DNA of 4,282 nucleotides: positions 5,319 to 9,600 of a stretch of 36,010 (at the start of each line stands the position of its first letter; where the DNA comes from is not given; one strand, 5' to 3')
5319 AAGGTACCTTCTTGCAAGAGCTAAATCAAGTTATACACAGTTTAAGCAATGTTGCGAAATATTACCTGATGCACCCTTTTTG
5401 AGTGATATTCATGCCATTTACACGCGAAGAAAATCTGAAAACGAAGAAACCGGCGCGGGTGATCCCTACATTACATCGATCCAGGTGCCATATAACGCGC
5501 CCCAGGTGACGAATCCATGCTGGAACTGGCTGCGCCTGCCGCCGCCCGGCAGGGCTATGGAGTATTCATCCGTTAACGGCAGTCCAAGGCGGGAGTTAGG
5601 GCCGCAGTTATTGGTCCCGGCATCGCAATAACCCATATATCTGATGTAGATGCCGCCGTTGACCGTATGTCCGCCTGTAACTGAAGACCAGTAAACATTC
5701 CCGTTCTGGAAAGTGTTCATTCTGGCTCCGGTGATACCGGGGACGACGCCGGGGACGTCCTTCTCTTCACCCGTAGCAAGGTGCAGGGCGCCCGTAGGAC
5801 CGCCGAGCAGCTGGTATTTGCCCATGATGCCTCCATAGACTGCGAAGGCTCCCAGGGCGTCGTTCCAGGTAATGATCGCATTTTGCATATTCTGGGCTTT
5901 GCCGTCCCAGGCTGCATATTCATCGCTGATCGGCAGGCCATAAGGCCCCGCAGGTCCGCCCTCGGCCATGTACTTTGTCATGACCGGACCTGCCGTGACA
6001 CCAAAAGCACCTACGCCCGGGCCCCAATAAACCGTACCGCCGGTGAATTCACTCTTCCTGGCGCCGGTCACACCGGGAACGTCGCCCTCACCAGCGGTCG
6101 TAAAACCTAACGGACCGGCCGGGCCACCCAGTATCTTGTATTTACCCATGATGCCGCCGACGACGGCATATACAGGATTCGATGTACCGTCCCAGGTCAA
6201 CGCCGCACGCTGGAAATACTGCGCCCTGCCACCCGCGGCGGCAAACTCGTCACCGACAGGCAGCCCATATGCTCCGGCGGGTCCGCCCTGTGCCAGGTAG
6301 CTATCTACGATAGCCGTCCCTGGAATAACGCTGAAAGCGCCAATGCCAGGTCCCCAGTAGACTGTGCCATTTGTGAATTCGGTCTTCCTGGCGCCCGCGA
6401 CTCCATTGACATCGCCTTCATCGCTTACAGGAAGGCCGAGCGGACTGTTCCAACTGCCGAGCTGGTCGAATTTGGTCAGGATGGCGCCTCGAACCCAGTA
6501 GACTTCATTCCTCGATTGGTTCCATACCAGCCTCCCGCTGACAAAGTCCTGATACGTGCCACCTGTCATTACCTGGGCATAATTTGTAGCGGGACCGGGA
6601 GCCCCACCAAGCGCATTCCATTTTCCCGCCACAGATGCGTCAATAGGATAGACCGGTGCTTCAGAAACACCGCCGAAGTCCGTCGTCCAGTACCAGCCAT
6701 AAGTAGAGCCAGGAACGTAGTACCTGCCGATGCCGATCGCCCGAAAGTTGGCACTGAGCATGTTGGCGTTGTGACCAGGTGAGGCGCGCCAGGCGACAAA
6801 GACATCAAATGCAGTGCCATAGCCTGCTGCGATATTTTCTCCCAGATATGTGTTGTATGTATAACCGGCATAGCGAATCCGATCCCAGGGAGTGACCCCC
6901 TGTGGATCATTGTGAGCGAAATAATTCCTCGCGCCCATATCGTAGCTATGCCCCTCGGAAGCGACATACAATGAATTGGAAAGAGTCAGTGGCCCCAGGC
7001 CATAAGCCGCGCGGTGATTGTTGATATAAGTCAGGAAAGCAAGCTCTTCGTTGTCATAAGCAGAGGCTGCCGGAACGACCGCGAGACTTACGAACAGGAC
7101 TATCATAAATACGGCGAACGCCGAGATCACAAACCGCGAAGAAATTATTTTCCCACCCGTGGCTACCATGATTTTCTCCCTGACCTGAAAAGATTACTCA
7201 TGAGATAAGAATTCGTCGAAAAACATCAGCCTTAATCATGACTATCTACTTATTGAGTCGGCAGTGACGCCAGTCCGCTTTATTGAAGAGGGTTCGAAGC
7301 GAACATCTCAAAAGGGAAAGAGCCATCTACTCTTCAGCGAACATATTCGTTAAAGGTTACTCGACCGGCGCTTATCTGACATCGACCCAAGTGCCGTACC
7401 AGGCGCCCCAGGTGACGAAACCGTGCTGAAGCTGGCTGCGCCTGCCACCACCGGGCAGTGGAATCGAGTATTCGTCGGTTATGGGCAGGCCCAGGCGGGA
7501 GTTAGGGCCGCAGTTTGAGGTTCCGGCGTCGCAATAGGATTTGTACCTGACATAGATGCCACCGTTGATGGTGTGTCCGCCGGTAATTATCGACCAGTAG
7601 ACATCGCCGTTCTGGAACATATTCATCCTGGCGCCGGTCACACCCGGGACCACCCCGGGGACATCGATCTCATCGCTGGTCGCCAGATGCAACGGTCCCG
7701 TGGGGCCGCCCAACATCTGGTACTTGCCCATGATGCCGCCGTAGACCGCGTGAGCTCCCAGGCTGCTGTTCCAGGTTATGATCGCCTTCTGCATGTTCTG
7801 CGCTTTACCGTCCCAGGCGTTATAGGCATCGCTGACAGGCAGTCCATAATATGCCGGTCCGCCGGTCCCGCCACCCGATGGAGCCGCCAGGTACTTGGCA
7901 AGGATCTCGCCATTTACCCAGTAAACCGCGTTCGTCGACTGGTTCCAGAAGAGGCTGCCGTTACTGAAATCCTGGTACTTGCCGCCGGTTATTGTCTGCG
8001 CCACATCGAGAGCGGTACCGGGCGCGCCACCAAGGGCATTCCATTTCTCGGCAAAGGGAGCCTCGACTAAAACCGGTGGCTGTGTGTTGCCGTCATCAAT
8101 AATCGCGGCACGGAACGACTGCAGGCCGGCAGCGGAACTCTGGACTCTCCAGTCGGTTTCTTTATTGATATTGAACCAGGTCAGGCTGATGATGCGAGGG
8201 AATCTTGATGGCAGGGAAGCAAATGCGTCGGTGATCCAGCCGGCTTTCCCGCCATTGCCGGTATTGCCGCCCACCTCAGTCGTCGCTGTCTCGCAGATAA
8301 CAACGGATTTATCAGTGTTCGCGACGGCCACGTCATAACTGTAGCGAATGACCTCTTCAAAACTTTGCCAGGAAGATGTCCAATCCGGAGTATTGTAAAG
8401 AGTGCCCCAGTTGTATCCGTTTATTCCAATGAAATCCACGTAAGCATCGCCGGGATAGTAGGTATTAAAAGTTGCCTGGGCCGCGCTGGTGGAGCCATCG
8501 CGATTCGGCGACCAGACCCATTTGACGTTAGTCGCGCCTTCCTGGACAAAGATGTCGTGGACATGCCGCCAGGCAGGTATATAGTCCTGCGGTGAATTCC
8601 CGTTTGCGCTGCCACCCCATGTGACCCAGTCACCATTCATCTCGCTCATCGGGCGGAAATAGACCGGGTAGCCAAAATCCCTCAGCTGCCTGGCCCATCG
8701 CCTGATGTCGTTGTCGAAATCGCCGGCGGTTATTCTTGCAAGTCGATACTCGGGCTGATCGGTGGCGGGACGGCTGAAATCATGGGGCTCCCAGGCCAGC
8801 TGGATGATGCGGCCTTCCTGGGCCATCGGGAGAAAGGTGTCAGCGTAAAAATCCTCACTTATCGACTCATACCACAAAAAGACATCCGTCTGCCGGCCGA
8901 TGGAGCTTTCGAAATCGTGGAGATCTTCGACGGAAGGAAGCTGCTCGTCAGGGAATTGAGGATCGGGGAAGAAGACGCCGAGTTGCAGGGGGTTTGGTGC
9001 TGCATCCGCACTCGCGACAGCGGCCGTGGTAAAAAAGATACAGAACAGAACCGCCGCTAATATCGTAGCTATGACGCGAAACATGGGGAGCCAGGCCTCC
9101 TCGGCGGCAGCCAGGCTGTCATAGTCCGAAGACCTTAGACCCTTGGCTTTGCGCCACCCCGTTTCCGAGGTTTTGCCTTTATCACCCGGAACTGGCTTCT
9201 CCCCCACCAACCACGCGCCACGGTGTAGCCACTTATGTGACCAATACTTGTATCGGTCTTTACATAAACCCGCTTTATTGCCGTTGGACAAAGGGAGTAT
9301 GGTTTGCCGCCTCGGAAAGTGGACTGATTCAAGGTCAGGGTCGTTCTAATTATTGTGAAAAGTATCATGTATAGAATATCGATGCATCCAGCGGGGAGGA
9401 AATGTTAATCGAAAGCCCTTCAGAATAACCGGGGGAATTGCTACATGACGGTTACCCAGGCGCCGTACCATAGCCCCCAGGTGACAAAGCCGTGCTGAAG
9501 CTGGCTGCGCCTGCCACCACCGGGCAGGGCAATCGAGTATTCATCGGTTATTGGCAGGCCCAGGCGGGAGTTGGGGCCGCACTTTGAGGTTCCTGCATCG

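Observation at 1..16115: Six-gene battery of secreted 'different head, same LGFP tail' proteins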

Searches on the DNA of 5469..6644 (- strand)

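Call 70: search_rna_families(sources=[L001, L004, L010, L017, L018, L019, L020, L021, L024, L039, L041, L043, L045, L046], threshold=gathering)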
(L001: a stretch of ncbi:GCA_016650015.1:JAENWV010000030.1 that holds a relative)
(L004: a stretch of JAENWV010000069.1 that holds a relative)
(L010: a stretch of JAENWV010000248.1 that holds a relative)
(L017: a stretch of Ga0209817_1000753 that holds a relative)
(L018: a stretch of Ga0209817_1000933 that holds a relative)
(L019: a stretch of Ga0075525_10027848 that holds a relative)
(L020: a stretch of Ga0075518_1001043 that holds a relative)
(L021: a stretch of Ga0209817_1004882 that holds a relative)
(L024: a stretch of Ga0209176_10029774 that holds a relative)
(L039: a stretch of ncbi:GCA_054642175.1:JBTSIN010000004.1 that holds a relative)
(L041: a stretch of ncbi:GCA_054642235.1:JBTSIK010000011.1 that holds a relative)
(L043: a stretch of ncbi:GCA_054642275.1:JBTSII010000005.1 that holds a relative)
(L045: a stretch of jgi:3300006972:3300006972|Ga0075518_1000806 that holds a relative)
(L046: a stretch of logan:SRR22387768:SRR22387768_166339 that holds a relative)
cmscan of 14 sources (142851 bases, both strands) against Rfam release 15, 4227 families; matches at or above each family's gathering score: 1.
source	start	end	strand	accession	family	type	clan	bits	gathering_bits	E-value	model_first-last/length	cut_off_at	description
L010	208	332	+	RF00162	SAM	Cis-reg; riboswitch;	CL00012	77.8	44.4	3.2e-16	1-108/108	no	SAM riboswitch aptamer (S box leader)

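Call 72: search_rna_families(sources=[L047, L048], threshold=gathering)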
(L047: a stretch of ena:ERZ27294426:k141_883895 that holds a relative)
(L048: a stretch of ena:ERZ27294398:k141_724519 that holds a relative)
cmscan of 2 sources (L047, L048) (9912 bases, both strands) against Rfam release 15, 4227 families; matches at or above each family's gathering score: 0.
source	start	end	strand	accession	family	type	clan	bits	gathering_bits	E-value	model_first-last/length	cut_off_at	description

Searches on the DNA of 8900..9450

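Call 68: search_rna_families(source=window, start=8900, end=9450, threshold=gathering, show_alignments=1)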
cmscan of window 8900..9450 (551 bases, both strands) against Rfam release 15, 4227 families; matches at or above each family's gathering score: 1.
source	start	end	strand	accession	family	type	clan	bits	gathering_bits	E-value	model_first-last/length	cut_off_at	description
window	9103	9187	-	RF01051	c-di-GMP-I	Cis-reg; riboswitch;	CL00126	80.8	35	2.2e-16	1-87/87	no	c-di-GMP-I riboswitch aptamer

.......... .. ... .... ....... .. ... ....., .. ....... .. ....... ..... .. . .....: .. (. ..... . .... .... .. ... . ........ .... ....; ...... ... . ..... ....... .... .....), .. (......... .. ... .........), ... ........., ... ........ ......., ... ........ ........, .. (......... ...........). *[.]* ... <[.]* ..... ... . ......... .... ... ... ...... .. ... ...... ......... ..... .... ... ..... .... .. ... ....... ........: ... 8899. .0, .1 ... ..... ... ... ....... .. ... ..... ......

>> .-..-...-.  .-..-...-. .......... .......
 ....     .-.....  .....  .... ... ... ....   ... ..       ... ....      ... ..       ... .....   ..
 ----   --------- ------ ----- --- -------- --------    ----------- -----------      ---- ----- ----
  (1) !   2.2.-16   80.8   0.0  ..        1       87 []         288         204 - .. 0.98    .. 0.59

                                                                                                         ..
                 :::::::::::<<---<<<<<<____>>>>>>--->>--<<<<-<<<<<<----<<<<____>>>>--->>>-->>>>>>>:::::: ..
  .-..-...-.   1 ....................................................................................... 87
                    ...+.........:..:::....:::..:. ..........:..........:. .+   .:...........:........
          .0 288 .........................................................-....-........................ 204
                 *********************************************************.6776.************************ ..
